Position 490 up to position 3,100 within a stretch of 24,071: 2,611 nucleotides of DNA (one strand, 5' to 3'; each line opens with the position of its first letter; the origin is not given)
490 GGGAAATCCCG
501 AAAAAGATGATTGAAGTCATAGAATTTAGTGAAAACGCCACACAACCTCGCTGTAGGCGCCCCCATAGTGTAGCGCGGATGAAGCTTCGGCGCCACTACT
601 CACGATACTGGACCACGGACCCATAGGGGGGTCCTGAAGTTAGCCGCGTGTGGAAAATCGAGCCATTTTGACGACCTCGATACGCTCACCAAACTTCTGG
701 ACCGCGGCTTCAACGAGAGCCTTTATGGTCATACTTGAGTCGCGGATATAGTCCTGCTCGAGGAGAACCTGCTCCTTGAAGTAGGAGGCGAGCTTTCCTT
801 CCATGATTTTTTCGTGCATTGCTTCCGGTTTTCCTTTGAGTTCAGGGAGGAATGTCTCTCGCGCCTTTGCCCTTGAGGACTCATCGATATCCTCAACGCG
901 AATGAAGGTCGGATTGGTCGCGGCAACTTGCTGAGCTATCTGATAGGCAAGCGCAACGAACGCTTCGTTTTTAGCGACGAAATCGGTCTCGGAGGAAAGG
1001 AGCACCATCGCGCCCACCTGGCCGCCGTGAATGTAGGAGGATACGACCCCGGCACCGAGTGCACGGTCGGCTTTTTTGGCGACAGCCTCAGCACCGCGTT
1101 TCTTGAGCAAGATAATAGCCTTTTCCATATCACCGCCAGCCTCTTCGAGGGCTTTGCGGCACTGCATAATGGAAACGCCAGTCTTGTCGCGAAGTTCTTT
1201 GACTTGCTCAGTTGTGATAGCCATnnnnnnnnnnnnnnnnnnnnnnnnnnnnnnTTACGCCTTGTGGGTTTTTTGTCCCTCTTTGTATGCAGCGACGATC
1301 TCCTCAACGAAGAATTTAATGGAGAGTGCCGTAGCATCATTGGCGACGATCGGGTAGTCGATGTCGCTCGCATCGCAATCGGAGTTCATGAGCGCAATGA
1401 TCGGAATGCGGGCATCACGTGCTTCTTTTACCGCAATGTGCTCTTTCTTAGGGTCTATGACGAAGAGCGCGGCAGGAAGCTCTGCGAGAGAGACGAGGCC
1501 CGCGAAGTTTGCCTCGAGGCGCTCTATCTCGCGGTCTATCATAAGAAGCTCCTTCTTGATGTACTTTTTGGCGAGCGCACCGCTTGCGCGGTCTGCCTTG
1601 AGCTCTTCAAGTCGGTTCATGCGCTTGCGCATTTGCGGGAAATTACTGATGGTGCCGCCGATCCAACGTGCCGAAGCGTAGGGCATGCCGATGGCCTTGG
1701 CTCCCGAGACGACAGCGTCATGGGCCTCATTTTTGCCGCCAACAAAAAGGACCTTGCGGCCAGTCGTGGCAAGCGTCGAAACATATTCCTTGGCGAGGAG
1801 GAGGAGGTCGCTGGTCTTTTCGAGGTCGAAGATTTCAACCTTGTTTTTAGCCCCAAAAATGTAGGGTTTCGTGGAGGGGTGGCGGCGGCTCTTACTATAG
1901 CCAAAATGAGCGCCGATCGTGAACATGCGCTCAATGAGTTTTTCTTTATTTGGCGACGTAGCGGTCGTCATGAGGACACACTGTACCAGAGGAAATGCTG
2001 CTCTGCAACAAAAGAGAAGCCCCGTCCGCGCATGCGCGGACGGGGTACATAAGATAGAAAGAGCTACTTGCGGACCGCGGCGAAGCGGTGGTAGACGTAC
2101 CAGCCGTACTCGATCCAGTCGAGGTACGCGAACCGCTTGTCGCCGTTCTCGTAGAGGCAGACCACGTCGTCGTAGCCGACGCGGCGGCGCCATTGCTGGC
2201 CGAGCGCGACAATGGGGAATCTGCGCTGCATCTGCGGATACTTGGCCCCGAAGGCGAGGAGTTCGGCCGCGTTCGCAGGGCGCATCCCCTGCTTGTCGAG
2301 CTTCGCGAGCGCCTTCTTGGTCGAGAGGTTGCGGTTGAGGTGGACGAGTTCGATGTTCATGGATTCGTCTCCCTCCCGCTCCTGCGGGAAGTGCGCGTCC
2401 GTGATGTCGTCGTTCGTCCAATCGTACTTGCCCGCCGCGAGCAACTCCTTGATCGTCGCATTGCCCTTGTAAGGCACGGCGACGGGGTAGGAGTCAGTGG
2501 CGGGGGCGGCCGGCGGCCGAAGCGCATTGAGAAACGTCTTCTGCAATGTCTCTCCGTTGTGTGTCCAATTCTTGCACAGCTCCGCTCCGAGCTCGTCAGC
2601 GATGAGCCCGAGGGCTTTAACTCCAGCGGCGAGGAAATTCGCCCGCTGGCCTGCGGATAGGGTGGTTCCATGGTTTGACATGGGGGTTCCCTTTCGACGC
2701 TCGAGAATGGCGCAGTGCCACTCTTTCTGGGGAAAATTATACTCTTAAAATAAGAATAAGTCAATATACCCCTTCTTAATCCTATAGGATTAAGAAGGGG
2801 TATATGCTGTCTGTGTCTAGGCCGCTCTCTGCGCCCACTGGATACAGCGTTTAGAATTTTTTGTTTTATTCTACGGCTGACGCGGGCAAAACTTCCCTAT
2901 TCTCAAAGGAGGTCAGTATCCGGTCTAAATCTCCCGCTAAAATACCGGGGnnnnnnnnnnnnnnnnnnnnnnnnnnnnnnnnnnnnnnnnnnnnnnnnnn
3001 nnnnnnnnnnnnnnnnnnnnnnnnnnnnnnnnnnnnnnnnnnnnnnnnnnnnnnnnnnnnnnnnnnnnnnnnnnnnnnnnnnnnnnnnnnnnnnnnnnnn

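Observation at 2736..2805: Perfect 42-bp AT-rich palindrome fused to a textbook sigma70 promoter in a GC-rich genome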

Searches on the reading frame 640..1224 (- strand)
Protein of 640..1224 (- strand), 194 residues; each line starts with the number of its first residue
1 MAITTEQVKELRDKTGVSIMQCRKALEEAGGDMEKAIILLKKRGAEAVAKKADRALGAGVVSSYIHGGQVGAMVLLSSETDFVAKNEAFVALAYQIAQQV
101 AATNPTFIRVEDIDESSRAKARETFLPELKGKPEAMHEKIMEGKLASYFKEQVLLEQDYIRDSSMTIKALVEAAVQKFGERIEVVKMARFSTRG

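Call 8: search_protein_families(library=pfam, proteins=[window:640-1224:-], max_evalue=0.01)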
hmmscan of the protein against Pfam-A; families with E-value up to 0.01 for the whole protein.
window:640-1224:- (194 aa): 4 families
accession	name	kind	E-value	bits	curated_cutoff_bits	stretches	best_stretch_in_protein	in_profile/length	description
PF00889.24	EF_TS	-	1.8e-26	93.4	27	1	57-191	77-201/204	Elongation factor TS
PF25025.1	EF-Ts_N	-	4.2e-06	27.1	33.2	1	5-41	14-51/60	Elongation factor Ts, mitochondrial, N-terminal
PF16678.12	UBA_HOIP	-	0.0062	16.9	22.4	0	7-47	103-143/152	HOIP UBA domain pair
PF22566.2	UBA_8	-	0.0091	16.1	26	0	10-37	9-36/46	UBA-like domain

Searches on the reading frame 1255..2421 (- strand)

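Call 8: search_protein_families(library=pfam, proteins=[window:1255-2421:-], max_evalue=0.01)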
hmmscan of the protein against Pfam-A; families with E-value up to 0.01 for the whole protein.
window:1255-2421:- (388 aa): 1 family
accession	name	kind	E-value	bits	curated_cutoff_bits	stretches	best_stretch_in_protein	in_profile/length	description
PF00318.25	Ribosomal_S2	-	9.7e-64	215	26.1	1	168-382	3-216/216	Ribosomal protein S2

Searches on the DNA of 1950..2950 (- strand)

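Call 47: search_dna_similar(query=window:2682-2870:-, collection=plasmids, mode=distant, max_evalue=1, max_rows=10)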
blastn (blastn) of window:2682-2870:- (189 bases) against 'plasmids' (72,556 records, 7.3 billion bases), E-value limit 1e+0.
No match.

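Call 48: search_dna_similar(query=window:2682-2870:-, collection=phages, mode=distant, max_evalue=1, max_rows=10)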
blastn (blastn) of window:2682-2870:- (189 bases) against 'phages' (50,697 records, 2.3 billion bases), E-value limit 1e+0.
Records with a match: 7; places in all: 7; records where one place covers at least 80% of the query: 0.
Best place of each record, by identity: >=99% 3; 90-95% 3; 80-90% 1.
By first word of the organism name: Staphylococcus 4; Mammaliicoccus 3.
By host as written in the record: Staphylococcus aureus 3; Staphylococcus lentus 1; Mammaliicoccus sciuri IVB6228 1; Mammaliicoccus sciuri IVB6223 1; Mammaliicoccus sciuri IVB6229 1.
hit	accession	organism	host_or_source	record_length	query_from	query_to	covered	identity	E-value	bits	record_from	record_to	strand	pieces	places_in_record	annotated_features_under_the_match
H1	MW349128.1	Staphylococcus phage Machias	Staphylococcus aureus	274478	1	29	15%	93.1%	2e-1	41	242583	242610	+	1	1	viral RNA polymerase beta subunit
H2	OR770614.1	Staphylococcus phage vB_StaM_PB50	Staphylococcus aureus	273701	1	29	15%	93.1%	2e-1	41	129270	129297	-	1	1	viral RNA polymerase beta subunit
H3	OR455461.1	Staphylococcus phage AH12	Staphylococcus aureus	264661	1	29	15%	93.1%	2e-1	41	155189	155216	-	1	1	hypothetical protein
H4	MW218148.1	Staphylococcus phage vB_StaM_SA1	Staphylococcus lentus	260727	104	132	15%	89.7%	6e-1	40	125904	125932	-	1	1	hypothetical protein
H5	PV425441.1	Mammaliicoccus phage phi6228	Mammaliicoccus sciuri IVB6228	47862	3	23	11%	100.0%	6e-1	39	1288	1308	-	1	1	integrase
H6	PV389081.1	Mammaliicoccus phage phi6223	Mammaliicoccus sciuri IVB6223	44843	3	23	11%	100.0%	6e-1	39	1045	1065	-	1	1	integrase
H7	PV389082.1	Mammaliicoccus phage phi6229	Mammaliicoccus sciuri IVB6229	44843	3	23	11%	100.0%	6e-1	39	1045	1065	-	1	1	integrase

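Call 86: search_rna_families(source=window, start=1950, end=2950, threshold=evalue, max_evalue=1)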
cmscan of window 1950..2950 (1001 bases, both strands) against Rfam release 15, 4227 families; matches with E-value up to 1: 7.
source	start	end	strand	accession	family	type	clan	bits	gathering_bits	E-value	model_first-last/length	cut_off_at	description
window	2764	2805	-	RF03344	mir-5365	Gene; miRNA;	-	22.6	70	0.067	12-66/78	no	mir-5365 microRNA precursor family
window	2764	2805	+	RF03858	mir-1991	Gene; miRNA;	-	20.9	66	0.46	1-66/66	no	mir-1991 microRNA precursor family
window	2766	2802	+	RF04208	MIR8742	Gene; miRNA;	-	20.7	130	0.15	1-131/131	no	MIR8742 microRNA precursor family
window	2764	2805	-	RF01418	HIV_POL-1_SL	Cis-reg;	-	20.5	54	0.34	1-113/113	no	HIV pol-1 stem loop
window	2765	2804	-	RF03609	mir-5470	Gene; miRNA;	-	19.7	98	0.47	1-81/81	no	mir-5470 microRNA precursor family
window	2007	2045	-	RF02401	ClpQY_promoter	Cis-reg;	-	17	42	0.51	1-34/57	no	ClpQY promoter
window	2690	2863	-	RF00230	T-box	Cis-reg; leader;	-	15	93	0.94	1-219/219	no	T-box leader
